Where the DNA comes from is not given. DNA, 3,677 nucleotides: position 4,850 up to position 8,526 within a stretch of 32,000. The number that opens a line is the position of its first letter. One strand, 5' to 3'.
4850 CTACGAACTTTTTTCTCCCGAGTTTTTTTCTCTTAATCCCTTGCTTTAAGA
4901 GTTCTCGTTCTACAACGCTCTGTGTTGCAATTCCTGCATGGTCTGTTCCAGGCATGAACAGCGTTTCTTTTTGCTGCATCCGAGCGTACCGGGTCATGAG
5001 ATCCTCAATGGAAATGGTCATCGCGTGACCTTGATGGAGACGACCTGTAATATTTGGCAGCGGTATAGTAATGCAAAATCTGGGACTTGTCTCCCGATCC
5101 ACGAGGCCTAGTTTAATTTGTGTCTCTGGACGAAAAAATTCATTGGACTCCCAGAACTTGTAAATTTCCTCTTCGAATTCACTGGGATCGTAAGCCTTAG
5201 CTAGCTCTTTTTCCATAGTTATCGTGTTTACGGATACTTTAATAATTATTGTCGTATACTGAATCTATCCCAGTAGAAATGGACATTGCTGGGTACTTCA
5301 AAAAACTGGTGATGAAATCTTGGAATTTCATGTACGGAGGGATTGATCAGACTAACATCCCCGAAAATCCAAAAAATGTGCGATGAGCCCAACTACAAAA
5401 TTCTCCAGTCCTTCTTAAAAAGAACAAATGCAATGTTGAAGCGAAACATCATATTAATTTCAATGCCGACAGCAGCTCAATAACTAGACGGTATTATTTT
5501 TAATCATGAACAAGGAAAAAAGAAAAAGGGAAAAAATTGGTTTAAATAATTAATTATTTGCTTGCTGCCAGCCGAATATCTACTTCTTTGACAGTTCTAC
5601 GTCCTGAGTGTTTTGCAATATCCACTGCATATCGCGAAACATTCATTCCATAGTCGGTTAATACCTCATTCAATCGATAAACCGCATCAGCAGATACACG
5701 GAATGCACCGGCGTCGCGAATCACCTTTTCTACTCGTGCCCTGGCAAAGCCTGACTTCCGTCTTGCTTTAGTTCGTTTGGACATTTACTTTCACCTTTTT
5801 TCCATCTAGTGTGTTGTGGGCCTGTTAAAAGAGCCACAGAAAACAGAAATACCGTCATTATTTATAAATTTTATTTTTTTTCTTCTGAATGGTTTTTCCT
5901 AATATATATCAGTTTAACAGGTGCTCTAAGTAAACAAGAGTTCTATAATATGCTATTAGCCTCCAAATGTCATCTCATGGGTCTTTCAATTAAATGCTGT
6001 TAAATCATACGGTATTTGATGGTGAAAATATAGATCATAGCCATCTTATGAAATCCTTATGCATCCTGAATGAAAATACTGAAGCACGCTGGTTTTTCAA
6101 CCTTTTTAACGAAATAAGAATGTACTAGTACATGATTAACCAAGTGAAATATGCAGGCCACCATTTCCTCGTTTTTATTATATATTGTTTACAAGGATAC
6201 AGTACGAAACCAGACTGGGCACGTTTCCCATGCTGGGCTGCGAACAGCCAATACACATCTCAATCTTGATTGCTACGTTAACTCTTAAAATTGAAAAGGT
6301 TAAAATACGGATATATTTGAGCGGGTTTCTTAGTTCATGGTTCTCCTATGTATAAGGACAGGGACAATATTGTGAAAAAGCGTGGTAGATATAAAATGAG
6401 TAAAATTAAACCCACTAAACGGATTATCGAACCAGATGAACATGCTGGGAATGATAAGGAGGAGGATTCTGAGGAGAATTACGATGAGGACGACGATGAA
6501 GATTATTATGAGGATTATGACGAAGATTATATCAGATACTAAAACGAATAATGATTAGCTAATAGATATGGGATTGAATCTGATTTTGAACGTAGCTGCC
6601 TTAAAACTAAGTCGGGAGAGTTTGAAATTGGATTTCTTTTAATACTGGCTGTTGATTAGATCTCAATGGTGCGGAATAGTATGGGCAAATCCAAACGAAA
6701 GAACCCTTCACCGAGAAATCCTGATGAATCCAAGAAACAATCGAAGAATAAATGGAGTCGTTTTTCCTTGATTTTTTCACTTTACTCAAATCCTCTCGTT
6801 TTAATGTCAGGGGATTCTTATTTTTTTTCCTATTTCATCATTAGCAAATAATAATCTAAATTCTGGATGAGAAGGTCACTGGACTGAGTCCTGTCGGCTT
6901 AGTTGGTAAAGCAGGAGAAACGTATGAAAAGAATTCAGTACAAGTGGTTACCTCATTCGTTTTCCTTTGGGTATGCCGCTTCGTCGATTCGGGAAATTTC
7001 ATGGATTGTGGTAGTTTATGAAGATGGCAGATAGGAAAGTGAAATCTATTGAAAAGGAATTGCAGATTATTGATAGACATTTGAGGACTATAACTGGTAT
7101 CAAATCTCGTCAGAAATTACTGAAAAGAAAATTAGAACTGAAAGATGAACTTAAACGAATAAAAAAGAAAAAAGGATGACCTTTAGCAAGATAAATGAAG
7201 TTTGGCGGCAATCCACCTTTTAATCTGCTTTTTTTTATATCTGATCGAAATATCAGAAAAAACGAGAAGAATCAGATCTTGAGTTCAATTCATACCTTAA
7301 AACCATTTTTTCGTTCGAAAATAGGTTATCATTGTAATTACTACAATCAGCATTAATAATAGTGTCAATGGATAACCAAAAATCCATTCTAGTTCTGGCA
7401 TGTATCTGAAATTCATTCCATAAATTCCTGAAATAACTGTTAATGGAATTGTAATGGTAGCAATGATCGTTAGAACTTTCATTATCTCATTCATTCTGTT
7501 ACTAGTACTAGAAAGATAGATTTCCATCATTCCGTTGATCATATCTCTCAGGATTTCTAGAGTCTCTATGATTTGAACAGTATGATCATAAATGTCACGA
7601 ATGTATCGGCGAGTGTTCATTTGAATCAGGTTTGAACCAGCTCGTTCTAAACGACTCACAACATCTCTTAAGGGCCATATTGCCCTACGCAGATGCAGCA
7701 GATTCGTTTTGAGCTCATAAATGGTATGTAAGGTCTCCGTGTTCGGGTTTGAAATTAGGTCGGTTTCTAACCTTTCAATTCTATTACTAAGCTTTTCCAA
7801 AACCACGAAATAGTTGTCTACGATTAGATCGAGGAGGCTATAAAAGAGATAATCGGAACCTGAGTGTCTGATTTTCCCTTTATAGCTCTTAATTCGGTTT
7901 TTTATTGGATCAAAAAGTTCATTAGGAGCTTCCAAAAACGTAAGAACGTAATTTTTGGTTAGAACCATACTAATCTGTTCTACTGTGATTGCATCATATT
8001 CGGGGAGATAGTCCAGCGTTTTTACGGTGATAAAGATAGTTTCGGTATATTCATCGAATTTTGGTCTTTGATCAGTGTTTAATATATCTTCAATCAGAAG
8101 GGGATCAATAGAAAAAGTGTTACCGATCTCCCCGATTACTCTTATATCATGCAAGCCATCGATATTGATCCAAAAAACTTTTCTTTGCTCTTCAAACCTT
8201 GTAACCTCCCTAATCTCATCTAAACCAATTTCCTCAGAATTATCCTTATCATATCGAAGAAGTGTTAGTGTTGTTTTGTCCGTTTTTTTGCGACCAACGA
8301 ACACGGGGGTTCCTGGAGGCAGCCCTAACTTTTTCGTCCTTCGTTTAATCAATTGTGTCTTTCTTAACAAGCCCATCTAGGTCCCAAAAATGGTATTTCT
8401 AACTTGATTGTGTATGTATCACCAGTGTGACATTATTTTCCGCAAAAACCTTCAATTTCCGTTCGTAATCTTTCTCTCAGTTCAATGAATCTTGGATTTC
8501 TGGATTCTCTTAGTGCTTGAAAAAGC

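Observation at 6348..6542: Acidic D/E-Tyr microprotein beside the histone gene: candidate minimal histone chaperone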

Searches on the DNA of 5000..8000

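Call 11: search_rna_families(source=window, start=5000, end=8000, threshold=evalue, max_evalue=1)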
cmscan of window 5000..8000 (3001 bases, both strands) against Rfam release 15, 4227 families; matches with E-value up to 1: 2.
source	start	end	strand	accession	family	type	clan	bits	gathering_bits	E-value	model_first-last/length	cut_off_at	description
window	5740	5826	-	RF02183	ST7-OT3_1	Gene; lncRNA;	-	27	50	0.16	1-79/79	no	ST7 overlapping transcript 3 conserved region 1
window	7504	7556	-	RF01952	SOX2OT_exon2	Gene; lncRNA;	-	17.4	45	0.82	1-69/69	no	SOX2 overlapping transcript exon 2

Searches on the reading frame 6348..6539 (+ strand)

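Call 7: search_protein_families(library=pfam, proteins=[window:6348-6539:+], max_evalue=1)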
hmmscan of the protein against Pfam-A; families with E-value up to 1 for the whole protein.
window:6348-6539:+ (64 aa): 1 family
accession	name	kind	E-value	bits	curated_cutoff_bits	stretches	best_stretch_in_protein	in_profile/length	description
PF03286.19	Pox_Ag35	-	0.41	10.9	28.3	1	5-52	56-103/196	Pox virus Ag35 surface protein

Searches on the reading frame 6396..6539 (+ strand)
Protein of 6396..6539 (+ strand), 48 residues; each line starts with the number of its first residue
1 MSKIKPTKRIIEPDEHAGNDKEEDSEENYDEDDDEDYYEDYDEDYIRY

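Call 20: search_protein_families(library=pfam, proteins=[window:6396-6539:+], max_evalue=10)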
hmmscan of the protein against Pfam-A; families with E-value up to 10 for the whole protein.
window:6396-6539:+ (48 aa): 1 family
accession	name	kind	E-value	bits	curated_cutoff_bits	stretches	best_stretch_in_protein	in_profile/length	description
PF09026.15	CENP-B_dimeris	-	2.5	9.1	25.4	1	14-43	11-40/100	Centromere protein B dimerisation domain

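Call 34: find_homologous_proteins(query=window:6396-6539:+, max_evalue=1)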
Query window:6396-6539:+ (48 aa): 2 proteins with E <= 1 among 3 candidates. Only proteins of 26 to 84 residues were searched: fused or split forms outside these lengths cannot appear, so this answer is no evidence that the protein stands alone or is whole; lengths 'longer' or 'shorter' looks for them.
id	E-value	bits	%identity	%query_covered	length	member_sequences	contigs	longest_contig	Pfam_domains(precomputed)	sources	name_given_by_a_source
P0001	4.0e-21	91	100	100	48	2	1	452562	-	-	-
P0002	9.2e-21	90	100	100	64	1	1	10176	-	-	-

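Call 35: find_encoding_contigs(protein=P0002, flank=5000)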
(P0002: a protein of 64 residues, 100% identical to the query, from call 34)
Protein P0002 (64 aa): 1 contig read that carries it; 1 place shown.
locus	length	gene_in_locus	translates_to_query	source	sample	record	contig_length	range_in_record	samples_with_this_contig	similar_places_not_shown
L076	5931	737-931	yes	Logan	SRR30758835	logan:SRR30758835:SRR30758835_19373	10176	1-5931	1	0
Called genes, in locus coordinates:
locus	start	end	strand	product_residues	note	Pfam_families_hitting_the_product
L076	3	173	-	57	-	?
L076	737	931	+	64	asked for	-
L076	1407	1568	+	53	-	-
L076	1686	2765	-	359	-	PF01544:CorA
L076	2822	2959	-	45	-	-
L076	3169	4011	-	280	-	PF00924:MS_channel_2nd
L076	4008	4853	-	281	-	PF00924:MS_channel_2nd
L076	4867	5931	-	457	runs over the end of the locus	PF06965:Na_H_antiport_1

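Call 36: find_encoding_contigs(protein=P0001, flank=3000)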
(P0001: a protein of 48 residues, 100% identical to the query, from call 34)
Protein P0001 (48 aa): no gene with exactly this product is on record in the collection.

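Call 61: find_related_loci(query=window:6396-6539:+, collection=metagenome_contigs, flank=3000)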
Query window:6396-6539:+ (48 aa) in metagenome_contigs; peptide patterns used: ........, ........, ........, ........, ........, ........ (x = any residue, [..] = any of these).
353 stretches matched a pattern, but none encodes a relative of the query by tblastn (E <= 1e-3).

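Call 62: find_related_loci(query=window:6396-6539:+, collection=genome_contigs, flank=3000)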
Query window:6396-6539:+ (48 aa) in genome_contigs; peptide patterns used: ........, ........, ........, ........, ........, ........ (x = any residue, [..] = any of these).
184 stretches matched a pattern, but none encodes a relative of the query by tblastn (E <= 1e-3).

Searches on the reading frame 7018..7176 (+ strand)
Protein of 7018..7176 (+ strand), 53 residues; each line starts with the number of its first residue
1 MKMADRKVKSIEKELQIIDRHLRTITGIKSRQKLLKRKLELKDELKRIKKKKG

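Call 7: search_protein_families(library=pfam, proteins=[window:7018-7176:+], max_evalue=1)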
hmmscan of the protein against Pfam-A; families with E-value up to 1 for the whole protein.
window:7018-7176:+ (53 aa): 1 family
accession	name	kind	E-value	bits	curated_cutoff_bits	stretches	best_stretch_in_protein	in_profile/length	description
PF21126.3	KATNA1_MIT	-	0.23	11.6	23.1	1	15-49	28-62/64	Katanin p60 subunit A1, MIT domain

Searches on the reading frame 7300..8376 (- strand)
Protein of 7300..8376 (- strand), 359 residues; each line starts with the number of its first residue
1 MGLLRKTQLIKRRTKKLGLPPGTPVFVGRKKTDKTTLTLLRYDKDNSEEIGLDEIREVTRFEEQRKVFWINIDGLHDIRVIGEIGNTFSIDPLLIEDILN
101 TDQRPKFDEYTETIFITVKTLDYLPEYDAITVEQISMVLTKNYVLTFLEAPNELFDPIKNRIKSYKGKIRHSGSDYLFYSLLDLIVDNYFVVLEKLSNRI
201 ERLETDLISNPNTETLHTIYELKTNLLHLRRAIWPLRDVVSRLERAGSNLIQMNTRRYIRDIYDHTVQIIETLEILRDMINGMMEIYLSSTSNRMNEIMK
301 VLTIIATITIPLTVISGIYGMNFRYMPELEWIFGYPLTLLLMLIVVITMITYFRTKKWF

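Call 7: search_protein_families(library=pfam, proteins=[window:7300-8376:-], max_evalue=1)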
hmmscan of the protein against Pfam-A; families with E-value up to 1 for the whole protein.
window:7300-8376:- (359 aa): 1 family
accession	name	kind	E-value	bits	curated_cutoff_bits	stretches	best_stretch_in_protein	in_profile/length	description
PF01544.23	CorA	-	4.5e-74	249.8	27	1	67-355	4-290/292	CorA-like Mg2+ transporter protein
